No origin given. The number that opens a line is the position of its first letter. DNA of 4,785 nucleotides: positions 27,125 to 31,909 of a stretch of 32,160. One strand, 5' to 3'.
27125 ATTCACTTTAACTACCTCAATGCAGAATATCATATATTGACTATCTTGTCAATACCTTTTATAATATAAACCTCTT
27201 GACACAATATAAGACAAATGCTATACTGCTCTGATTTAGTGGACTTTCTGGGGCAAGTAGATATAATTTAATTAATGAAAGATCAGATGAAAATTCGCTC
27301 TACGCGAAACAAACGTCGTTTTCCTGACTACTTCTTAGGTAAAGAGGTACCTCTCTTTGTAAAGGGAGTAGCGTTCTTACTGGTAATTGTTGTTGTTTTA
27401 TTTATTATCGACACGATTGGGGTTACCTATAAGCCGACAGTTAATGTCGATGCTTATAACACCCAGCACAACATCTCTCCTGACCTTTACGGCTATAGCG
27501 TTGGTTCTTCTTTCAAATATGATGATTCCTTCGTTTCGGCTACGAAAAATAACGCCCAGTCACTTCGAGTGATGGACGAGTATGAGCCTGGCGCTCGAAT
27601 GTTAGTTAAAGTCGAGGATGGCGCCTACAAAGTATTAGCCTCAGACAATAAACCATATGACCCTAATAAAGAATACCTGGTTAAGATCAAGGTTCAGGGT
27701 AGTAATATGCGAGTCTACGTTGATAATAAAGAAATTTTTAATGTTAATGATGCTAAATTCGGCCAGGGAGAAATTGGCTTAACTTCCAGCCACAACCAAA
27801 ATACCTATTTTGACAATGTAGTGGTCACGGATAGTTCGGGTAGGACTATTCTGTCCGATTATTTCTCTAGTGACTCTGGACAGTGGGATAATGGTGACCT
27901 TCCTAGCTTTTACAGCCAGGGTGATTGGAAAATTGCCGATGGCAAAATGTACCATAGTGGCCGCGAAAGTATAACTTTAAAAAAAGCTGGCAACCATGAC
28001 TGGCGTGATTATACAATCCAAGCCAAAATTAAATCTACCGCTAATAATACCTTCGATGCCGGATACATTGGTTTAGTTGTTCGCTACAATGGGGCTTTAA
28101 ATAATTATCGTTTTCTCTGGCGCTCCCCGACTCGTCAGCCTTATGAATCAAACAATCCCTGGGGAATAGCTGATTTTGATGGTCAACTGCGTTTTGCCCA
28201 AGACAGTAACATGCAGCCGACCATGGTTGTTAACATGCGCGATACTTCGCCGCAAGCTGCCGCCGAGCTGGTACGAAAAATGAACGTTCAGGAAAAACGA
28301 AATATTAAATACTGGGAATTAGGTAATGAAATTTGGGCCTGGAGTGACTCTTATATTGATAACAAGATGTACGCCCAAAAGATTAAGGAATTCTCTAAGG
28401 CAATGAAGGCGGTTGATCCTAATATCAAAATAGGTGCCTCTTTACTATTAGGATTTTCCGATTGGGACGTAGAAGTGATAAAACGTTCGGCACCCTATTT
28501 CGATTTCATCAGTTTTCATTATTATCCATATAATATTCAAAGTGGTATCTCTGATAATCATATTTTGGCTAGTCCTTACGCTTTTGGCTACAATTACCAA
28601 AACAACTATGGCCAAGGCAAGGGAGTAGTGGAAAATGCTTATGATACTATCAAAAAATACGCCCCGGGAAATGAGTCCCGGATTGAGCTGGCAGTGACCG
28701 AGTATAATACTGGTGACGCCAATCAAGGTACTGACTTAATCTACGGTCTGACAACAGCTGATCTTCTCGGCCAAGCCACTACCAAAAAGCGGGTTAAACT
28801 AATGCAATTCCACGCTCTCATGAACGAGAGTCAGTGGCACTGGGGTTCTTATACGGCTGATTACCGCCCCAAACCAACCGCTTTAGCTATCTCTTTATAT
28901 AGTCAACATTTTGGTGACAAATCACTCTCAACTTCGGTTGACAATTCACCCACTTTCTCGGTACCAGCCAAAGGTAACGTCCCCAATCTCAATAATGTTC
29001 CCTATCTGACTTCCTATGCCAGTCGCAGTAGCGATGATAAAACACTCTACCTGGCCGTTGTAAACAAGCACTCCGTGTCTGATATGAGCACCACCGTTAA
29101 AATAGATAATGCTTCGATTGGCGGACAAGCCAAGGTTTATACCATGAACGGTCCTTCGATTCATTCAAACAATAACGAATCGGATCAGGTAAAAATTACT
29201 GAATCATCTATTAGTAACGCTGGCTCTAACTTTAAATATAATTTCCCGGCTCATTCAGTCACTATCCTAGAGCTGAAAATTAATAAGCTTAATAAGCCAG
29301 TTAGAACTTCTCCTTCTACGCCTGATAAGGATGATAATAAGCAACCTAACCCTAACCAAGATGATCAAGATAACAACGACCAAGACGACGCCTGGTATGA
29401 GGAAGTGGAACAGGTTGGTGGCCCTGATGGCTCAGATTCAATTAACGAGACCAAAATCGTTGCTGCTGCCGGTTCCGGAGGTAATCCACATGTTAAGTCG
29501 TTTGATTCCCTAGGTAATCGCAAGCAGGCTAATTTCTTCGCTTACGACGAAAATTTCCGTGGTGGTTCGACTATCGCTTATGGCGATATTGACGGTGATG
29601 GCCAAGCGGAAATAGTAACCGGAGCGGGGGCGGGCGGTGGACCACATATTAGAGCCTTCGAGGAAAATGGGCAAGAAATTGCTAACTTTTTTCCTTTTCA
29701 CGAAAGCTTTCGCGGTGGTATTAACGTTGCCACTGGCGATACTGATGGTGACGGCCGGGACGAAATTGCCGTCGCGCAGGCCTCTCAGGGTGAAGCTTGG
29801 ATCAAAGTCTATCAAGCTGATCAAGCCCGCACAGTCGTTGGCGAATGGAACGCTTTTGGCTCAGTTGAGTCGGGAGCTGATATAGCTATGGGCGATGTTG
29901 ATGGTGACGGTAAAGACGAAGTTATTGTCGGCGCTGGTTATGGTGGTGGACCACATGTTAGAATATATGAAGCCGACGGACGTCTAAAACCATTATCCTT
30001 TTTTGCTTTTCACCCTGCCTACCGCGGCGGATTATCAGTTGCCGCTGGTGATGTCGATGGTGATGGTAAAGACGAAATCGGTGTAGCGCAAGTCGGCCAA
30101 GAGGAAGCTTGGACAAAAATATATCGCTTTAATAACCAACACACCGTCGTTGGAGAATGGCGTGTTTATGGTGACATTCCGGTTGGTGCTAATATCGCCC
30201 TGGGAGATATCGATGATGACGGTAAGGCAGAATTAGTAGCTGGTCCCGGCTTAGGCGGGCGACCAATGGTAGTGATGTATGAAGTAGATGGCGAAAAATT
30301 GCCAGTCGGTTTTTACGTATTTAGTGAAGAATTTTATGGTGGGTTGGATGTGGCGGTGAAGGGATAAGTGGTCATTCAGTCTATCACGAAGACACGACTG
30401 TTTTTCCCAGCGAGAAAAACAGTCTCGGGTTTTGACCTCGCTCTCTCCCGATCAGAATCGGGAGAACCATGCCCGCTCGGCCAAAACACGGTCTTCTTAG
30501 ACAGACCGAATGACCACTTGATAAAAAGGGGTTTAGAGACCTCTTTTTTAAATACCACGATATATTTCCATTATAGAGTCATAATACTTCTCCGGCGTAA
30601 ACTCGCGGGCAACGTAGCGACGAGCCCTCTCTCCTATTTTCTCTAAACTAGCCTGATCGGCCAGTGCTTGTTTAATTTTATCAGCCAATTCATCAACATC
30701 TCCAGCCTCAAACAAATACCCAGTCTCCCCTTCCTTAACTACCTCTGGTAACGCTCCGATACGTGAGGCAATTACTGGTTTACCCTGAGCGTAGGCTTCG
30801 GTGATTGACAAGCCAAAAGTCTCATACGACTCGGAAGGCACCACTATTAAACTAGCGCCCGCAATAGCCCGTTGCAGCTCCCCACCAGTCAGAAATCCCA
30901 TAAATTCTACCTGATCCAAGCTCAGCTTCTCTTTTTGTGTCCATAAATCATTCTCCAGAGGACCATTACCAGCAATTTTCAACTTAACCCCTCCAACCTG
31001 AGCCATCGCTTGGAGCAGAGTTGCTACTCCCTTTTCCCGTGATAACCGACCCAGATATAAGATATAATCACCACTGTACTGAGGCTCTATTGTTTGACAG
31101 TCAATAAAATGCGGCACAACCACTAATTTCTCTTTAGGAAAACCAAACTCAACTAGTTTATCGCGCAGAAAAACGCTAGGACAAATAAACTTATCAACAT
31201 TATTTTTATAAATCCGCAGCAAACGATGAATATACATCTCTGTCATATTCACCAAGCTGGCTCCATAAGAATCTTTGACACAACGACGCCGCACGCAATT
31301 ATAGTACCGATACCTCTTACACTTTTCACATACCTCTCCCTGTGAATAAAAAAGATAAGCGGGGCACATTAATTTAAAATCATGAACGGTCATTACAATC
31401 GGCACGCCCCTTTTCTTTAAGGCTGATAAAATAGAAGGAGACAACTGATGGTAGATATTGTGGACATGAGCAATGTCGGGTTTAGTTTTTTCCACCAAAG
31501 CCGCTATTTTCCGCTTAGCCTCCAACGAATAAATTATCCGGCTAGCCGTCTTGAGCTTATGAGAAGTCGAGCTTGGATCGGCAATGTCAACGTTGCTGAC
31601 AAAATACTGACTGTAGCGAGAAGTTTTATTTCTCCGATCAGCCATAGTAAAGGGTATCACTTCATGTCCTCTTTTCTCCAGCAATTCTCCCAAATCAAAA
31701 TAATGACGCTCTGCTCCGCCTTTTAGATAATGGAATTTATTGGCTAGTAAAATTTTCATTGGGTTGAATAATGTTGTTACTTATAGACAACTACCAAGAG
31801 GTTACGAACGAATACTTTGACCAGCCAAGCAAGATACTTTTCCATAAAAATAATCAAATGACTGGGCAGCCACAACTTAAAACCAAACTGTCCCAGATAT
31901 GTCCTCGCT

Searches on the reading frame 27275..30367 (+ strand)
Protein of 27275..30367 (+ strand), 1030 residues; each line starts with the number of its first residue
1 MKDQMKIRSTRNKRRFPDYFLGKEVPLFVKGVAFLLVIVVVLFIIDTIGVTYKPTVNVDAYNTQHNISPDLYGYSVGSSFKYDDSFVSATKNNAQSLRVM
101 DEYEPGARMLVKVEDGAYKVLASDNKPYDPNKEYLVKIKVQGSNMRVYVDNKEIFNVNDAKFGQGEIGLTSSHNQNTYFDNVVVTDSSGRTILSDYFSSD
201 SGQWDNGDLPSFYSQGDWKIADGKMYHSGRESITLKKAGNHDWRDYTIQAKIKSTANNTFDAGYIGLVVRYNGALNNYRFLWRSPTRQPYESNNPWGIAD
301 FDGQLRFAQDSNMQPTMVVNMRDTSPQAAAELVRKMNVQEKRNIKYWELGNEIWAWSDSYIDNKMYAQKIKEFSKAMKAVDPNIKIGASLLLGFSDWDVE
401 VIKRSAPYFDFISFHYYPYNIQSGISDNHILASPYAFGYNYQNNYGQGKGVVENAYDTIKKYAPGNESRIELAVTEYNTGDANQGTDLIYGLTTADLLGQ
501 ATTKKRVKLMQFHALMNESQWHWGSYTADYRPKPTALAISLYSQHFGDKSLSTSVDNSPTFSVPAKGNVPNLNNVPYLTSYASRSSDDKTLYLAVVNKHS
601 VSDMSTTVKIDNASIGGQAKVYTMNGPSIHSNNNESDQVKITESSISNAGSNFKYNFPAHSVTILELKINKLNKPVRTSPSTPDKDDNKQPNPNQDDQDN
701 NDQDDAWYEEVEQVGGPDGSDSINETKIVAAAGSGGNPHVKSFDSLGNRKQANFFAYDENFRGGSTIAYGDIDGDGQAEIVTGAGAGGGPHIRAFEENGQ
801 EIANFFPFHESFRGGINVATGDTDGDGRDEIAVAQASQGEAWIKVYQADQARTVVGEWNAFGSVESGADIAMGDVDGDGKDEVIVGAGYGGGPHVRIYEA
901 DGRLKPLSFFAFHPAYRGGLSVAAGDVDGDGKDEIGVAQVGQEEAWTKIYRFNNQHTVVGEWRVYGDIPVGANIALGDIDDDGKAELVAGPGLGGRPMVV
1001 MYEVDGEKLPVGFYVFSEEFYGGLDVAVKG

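Call 91: search_protein_families(library=pfam, proteins=[window:27275-30367:+], max_evalue=0.0001)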
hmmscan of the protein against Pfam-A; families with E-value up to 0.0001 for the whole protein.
window:27275-30367:+ (1030 aa): 3 families
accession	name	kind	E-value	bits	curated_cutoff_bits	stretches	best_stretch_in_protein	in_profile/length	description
PF13517.12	FG-GAP_3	-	8.3e-20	71.6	26.9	3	874-935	1-59/61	FG-GAP-like repeat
PF01839.29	FG-GAP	-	2.3e-18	66.1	22.1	1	867-891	2-26/37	FG-GAP repeat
PF06439.18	3keto-disac_hyd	-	4.2e-05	24.1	26.8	0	122-184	116-186/187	3-keto-disaccharide hydrolase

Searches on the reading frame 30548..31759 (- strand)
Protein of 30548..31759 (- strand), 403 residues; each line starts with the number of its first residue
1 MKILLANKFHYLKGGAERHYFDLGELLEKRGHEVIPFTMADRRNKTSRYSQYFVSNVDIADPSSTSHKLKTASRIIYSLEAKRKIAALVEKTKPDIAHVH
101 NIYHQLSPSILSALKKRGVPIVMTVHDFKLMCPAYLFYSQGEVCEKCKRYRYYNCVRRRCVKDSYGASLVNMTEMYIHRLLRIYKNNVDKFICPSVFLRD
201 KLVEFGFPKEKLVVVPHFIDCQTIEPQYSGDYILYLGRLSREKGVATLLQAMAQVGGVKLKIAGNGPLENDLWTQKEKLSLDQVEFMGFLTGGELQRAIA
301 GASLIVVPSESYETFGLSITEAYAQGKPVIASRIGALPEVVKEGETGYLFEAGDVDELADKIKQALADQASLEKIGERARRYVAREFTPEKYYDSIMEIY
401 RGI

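Call 102: search_protein_families(library=pfam, proteins=[window:30548-31759:-], max_evalue=0.001)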
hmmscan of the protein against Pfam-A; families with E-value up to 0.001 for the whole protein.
window:30548-31759:- (403 aa): 7 families
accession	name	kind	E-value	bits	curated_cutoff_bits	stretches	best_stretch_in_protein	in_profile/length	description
PF00534.26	Glycos_transf_1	-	1.1e-38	132.9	26.4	1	231-381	16-171/172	Glycosyl transferases group 1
PF13692.12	Glyco_trans_1_4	-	2.7e-33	115.6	27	1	232-368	3-142/142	Glycosyl transferases group 1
PF13439.12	Glyco_transf_4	-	2.4e-25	90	28.5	1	14-222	2-169/170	Glycosyltransferase Family 4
PF13579.12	Glyco_trans_4_4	-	2e-13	51.4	29.7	1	14-216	1-156/158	Glycosyl transferase 4-like domain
PF13524.12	Glyco_trans_1_2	-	4.9e-12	46.4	25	1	246-397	3-143/144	Glycosyl transferase-like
PF13477.12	Glyco_trans_4_2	-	3.4e-06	27.7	23.4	1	12-128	5-111/139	Glycosyl transferase 4-like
PF20706.3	GT4-conflict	-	6.5e-06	25.8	26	1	229-391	196-380/385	Family 4 Glycosyltransferase in conflict systems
